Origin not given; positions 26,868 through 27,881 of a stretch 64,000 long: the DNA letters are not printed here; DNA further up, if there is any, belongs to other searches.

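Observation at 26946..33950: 2334-aa multi-domain ORF embedded in the head-morphogenesis block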

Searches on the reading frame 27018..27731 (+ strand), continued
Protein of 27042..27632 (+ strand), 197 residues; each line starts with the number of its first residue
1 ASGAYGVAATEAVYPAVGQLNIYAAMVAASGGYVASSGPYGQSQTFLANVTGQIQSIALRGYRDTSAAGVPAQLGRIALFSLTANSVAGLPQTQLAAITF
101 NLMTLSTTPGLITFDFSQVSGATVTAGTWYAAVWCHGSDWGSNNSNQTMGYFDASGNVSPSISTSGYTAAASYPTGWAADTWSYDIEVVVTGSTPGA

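Call 64: fold_search(model_id=the predicted structure, library=pdb)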
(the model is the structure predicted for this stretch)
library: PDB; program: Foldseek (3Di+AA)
matches with E <= 10: 1267; with E <= 0.001: 2
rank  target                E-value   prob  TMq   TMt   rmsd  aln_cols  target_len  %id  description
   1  9eui_Q                1.4e-04  1.00  0.45  0.13   4.8       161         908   14  Cryo-EM structure of Staphylococcus aureus bacteriophage phi812 baseplate in the post-contraction state - complete (released 2025-04-09)
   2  9euj_G                1.8e-04  1.00  0.45  0.15   4.1       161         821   15  Cryo-EM structure of Staphylococcus aureus bacteriophage phi812 baseplate in the post-contraction state - sheath initi (released 2025-04-09)
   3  8h2i_bG               1.8e-03  1.00  0.40  0.21   5.0       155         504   15  Near-atomic structure of five-fold averaged PBCV-1 capsid (released 2022-11-16)
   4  9jwb_Z                9.2e-03  0.92  0.33  0.37  14.0       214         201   16  Cyanophage A4 capsid asymmetric unit (released 2025-04-09)
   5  3unp                  9.7e-03  0.99  0.28  0.33   5.4       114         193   14  Structure of human SUN2 SUN domain (released 2011-12-21)
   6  5bkn_O                1.9e-02  0.12  0.12  0.16  20.0       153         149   12  Crystallographic structure of a cubic crystal form of STMV (84.5 degree rotation) grown from chloride (released 2021-12-15)
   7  2zey_A                2.4e-02  0.93  0.25  0.37   7.2       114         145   14  Family 16 carbohydrate binding module (released 2008-03-04)
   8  7m54_E                2.8e-02  0.09  0.12  0.15  19.9       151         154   10  Crystallographic structure of a cubic crystal form of STMV grown from bromide (released 2021-12-15)
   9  8iqe_C                3.0e-02  0.89  0.26  0.12   9.3       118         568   13  Crystal structure of tetrameric K2-2 TSP (released 2024-02-21)
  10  7m54_I                3.0e-02  0.11  0.12  0.17  20.0       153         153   10  Crystallographic structure of a cubic crystal form of STMV grown from bromide (released 2021-12-15)
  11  8iq5_D                3.2e-02  0.84  0.24  0.12   8.5       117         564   14  Crystal structure of trimeric K2-2 TSP (released 2024-02-21)
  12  5a3l_C                3.2e-02  0.75  0.22  0.25   7.1       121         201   12  Structure of Cea1A in complex with N-Acetylglucosamine (released 2016-06-29)
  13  7m3t_N                3.2e-02  0.10  0.12  0.16  19.9       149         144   11  Crystallographic structure of a cubic crystal of STMV (80.7 degree rotation about 111) grown from chloride (released 2021-12-15)
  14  8iq5_A                3.4e-02  0.80  0.23  0.11   5.4       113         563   18  Crystal structure of trimeric K2-2 TSP (released 2024-02-21)
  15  4cp1_A                3.4e-02  0.35  0.19  0.20  12.7       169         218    8  Crystal Structure of Epithelial Adhesin 9 A domain (Epa9A) from Candida glabrata in complex with Galb1-3GlcNAc (released 2015-02-18)
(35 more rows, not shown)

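Call 67: fold_search(model_id=the predicted structure, library=viral)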
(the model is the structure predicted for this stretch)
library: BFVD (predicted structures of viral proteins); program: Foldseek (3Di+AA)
matches with E <= 10: 1325; with E <= 0.001: 21
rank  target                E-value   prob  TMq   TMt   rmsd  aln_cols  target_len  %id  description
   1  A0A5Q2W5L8            4.9e-06  1.00  0.48  0.16   3.8       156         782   17  (no name in the UniProt tables at hand)
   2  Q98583                4.2e-05  1.00  0.41  0.28  13.4       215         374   16  DUF5901 domain-containing protein [Paramecium bursaria Chlorella virus 1]
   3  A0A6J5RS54            6.3e-05  1.00  0.45  0.09   3.9       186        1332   19  Dockerin domain-containing protein [uncultured Caudovirales phage]
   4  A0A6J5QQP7            7.0e-05  0.99  0.28  0.20  13.6       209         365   16  Collagen triple helix repeat [uncultured Caudovirales phage]
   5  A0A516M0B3            1.3e-04  1.00  0.34  0.35  11.3       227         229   19  (no name in the UniProt tables at hand)
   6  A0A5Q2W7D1            2.1e-04  1.00  0.38  0.15  11.8       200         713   15  (no name in the UniProt tables at hand)
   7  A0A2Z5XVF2            2.7e-04  1.00  0.38  0.15  14.6       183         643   14  Putative minor tail protein [Mycobacterium phage PP]
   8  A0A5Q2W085            3.2e-04  1.00  0.39  0.13  12.1       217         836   14  (no name in the UniProt tables at hand)
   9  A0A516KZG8            3.8e-04  1.00  0.42  0.35   8.5       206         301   14  (no name in the UniProt tables at hand)
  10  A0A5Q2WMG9            4.3e-04  1.00  0.41  0.28  12.9       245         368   12  (no name in the UniProt tables at hand)
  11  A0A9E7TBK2            5.1e-04  1.00  0.38  0.13   8.4       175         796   11  (no name in the UniProt tables at hand)
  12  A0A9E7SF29            5.7e-04  1.00  0.40  0.12  14.4       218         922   13  (no name in the UniProt tables at hand)
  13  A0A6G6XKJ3            5.7e-04  1.00  0.36  0.17   7.6       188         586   16  (no name in the UniProt tables at hand)
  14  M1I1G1                6.7e-04  1.00  0.41  0.21   4.6       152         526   11  (no name in the UniProt tables at hand)
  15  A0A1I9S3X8            6.7e-04  1.00  0.43  0.19   6.8       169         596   14  Minor tail protein [Mycobacterium phage DarthPhader]
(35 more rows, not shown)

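Call 90: search_dna_similar(query=L015:11409-11714:+, collection=phages, mode=protein, max_evalue=0.001, max_rows=15)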
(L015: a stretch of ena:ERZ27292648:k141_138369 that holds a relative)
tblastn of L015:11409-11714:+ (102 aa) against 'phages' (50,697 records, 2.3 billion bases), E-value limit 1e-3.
Records with a match: 103; places in all: 103; records where one place covers at least 80% of the query: 102.
Best place of each record, by identity: <60% 103.
By first word of the organism name: Mycobacterium 46; Ralstonia 31; Burkholderia 10; Rhodococcus 5; Microcystis 3; Agrobacterium 2; Pseudomonas 2; Ochrobactrum 2; Sinorhizobium 2.
By host as written in the record: Mycobacterium smegmatis mc2 155 23; Mycobacterium smegmatis mc#155 13; Ralstonia pseudosolanacearum 6; Ralstonia solanacearum 5; Ralstonia pseudosolanacearum I-31 (MT043) 5; Ralstonia pseudosolanacearum I-15 (MT014) 4; Ralstonia pseudosolanacearum I-33 (MT061) 4; Burkholderia cenocepacia 4; and 24 more.
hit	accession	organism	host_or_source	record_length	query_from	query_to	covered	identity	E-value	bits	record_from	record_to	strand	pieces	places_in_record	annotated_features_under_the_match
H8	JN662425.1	Burkholderia phage DC1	Burkholderia cepacia LMG 18821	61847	1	101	99%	40.6%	1e-14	73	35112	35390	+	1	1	hypothetical protein (x2)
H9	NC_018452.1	Burkholderia phage DC1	Burkholderia cepacia LMG 18821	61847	1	101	99%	40.6%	1e-14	73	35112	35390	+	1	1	hypothetical protein | virion structural protein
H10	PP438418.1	Microcystis phage Mwe-JY26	Microcystis wesenbergii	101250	8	97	88%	44.1%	9e-10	59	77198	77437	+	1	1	hypothetical protein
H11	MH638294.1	Ralstonia phage GP4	Ralstonia solanacearum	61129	1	101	99%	38.6%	3e-14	72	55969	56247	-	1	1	virion-associated phage protein | hypothetical protein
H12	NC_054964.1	Ralstonia phage GP4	Ralstonia solanacearum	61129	1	101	99%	38.6%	3e-14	72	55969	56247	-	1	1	virion-associated phage protein | hypothetical protein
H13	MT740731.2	Ralstonia phage Claudette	Ralstonia pseudosolanacearum I-15 ...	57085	1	101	99%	38.6%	5e-14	71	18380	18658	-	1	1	hypothetical protein (x2)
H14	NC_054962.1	Ralstonia phage Claudette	Ralstonia pseudosolanacearum I-15 ...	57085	1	101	99%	38.6%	5e-14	71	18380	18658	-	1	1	hypothetical protein (x2)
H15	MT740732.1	Ralstonia phage Darius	Ralstonia pseudosolanacearum I-15 ...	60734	1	101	99%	38.6%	5e-14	71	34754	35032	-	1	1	hypothetical protein (x2)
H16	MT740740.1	Ralstonia phage Gervaise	Ralstonia pseudosolanacearum I-15 ...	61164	1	101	99%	38.6%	5e-14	71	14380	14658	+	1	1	hypothetical protein (x2)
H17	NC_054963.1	Ralstonia phage Gervaise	Ralstonia pseudosolanacearum I-15 ...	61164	1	101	99%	38.6%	5e-14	71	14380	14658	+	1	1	hypothetical protein (x2)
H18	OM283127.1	Burkholderia phage JC1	Burkholderia cenocepacia Van1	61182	1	101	99%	38.6%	9e-13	68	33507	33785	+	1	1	virion-associated protein | hypothetical protein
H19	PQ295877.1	Ralstonia phage YL2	Ralstonia pseudosolanacearum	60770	1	100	98%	39.0%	2e-14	73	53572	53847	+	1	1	hypothetical protein (x2)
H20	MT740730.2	Ralstonia phage Cimandef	Ralstonia pseudosolanacearum I-31 ...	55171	1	100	98%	39.0%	2e-14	72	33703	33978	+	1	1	hypothetical protein (x2)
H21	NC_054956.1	Ralstonia phage Cimandef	Ralstonia pseudosolanacearum I-31 ...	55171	1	100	98%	39.0%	2e-14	72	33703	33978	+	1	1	hypothetical protein (x2)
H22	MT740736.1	Ralstonia phage Eline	Ralstonia pseudosolanacearum I-33 ...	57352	1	100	98%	39.0%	3e-14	72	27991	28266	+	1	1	hypothetical protein (x2)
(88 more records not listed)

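Call 93: get_annotated_region(hit=H11, flank=9000)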
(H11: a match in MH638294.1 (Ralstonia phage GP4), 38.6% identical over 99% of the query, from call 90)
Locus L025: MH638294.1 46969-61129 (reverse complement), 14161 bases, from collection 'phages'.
description: Ralstonia phage GP4, complete genome.
organism: Ralstonia phage GP4 (NCBI taxid 2282904)
taxonomy: Viruses; Duplodnaviria; Heunggongvirae; Uroviricota; Caudoviricetes; Gervaisevirus; Gervaisevirus GP4
host: Ralstonia solanacearum; source: -; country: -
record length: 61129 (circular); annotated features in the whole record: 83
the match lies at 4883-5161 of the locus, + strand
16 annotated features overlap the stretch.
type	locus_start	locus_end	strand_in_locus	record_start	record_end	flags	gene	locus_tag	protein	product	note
CDS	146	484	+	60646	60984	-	-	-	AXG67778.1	hypothetical protein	-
CDS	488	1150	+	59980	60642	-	-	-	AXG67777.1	virion associated protein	-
CDS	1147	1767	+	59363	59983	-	-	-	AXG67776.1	hypothetical protein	-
CDS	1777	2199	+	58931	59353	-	-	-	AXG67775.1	virion-associated phage protein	-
CDS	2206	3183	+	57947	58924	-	-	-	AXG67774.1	virion-associated phage protein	-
CDS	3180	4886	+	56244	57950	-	-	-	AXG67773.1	hypothetical protein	-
CDS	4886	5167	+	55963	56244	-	-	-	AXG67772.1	virion-associated phage protein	-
CDS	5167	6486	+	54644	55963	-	-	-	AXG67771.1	putative tail fiber protein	-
CDS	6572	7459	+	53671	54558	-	-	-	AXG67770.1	tail fiber protein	-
CDS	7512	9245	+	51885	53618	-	-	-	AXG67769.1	virion-associated phage protein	-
CDS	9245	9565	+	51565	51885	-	-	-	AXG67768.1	hypothetical protein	-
CDS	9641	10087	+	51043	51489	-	-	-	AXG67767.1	acyl-CoA N-acyltransferase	-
CDS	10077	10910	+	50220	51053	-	-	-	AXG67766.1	virion-associated phage protein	-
CDS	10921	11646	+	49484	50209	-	-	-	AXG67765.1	PAPS reductase-like protein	-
CDS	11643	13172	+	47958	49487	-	-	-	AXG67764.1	virion-associated phage protein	-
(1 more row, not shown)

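Call 102: search_protein_families(library=pfam, proteins=[L025:1777-2196:+, L025:2206-3180:+, L025:3180-4883:+, L025:5167-6483:+, L025:488-1147:+, L025:1147-1764:+], max_evalue=1)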
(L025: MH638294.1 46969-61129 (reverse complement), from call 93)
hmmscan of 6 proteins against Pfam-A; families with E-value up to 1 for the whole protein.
L025:1777-2196:+ (140 aa): 1 family
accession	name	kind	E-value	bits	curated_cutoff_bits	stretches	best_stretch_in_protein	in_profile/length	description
PF23140.1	Gp80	-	6.5e-41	140.1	27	1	3-137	1-127/128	Podophage GP4 fiber I protein gp80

L025:2206-3180:+ (325 aa): 0 families

L025:3180-4883:+ (568 aa): 0 families

L025:5167-6483:+ (439 aa): 2 families
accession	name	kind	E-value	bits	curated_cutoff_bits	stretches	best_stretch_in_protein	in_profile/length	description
PF13884.11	Peptidase_S74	-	5.7e-12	46.2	22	1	341-400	1-57/58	Chaperone of endosialidase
PF07732.21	Cu-oxidase_3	-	0.089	13.3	21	1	236-280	18-64/119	Multicopper oxidase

L025:488-1147:+ (220 aa): 3 families
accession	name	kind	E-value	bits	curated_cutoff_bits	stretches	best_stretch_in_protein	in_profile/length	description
PF24175.2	SU10_adaptor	-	2.6e-30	106.7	27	1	8-205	6-182/194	SU10 adaptor protein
PF24228.1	CrAss_Ring_1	-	0.0037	17.1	27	1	17-95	20-96/272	Phage tail ring protein 1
PF19126.5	DUF5810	-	0.043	14.4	26.9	1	14-39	26-51/66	Family of unknown function (DUF5810)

L025:1147-1764:+ (206 aa): 1 family
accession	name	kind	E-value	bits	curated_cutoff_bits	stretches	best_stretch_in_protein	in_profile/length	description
PF19126.5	DUF5810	-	0.0016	19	26.9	1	84-112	35-63/66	Family of unknown function (DUF5810)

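Call 113: search_solved_structures(query=L017:2345-3361:+, max_evalue=1)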
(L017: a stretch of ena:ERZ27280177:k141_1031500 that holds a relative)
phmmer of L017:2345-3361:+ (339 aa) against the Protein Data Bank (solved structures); distinct sequences matched with E-value up to 1: 0.

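Call 114: search_solved_structures(query=L017:255-1568:+, max_evalue=1)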
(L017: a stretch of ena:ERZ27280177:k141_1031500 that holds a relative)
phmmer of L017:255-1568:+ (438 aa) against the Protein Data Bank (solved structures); distinct sequences matched with E-value up to 1: 0.

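Call 115: search_dna_similar(query=P0008, collection=phages, mode=protein, max_evalue=0.00001, max_rows=25)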
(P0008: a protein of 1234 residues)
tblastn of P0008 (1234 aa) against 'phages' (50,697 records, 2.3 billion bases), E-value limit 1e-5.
Records with a match: 2; places in all: 2; records where one place covers at least 80% of the query: 0.
Best place of each record, by identity: <60% 2.
By first word of the organism name: Microcystis 2.
By host as written in the record: Microcystis aeruginosa 2.
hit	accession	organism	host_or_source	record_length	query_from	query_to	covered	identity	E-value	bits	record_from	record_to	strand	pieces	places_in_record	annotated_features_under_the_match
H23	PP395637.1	Microcystis phage Mae-JY04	Microcystis aeruginosa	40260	1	202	16%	41.7%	3e-7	61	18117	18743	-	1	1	hypothetical protein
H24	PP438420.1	Microcystis phage Mae-JY28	Microcystis aeruginosa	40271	1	202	16%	41.7%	3e-7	61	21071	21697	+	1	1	hypothetical protein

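Call 125: search_solved_structures(query=A6, max_evalue=10)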
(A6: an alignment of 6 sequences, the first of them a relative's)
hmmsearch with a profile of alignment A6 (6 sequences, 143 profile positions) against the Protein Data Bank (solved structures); distinct sequences matched with E-value up to 10: 14.
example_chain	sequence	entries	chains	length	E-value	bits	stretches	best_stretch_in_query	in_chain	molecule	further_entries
8jou_a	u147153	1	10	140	4.3e-54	185.6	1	1-142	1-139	Virion-associated phage protein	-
7r74_A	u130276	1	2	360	0.12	15.5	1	16-101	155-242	Glycoprotein 120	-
7rdw_C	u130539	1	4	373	0.13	15.5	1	16-101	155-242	Glycoprotein 120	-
2ny4_A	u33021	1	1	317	0.37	14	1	59-102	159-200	ENVELOPE GLYCOPROTEIN GP120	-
2ny3_A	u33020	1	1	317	0.38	13.9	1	59-102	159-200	ENVELOPE GLYCOPROTEIN GP120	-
2ny1_A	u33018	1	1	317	0.38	13.9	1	59-102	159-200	ENVELOPE GLYCOPROTEIN GP120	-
2nxz_A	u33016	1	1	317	0.39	13.9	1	59-102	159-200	ENVELOPE GLYCOPROTEIN GP120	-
2ny2_A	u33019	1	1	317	0.39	13.9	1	59-102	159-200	ENVELOPE GLYCOPROTEIN GP120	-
2ny5_G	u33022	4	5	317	0.43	13.8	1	59-102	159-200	ENVELOPE GLYCOPROTEIN GP120 | HIV-1 HxBc2 gp120 core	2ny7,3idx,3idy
2ny0_A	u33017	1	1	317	0.43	13.8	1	59-102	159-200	ENVELOPE GLYCOPROTEIN GP120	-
2ny6_A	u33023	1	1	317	0.44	13.8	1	59-102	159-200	ENVELOPE GLYCOPROTEIN GP120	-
3jwd_A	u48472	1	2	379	0.47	13.7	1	59-102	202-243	HIV-1 GP120 ENVELOPE GLYCOPROTEIN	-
3jwo_A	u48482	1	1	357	0.69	13.1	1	59-102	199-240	HIV-1 GP120 ENVELOPE GLYCOPROTEIN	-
3tyg_A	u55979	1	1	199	0.79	12.9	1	33-101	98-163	Envelope glycoprotein gp160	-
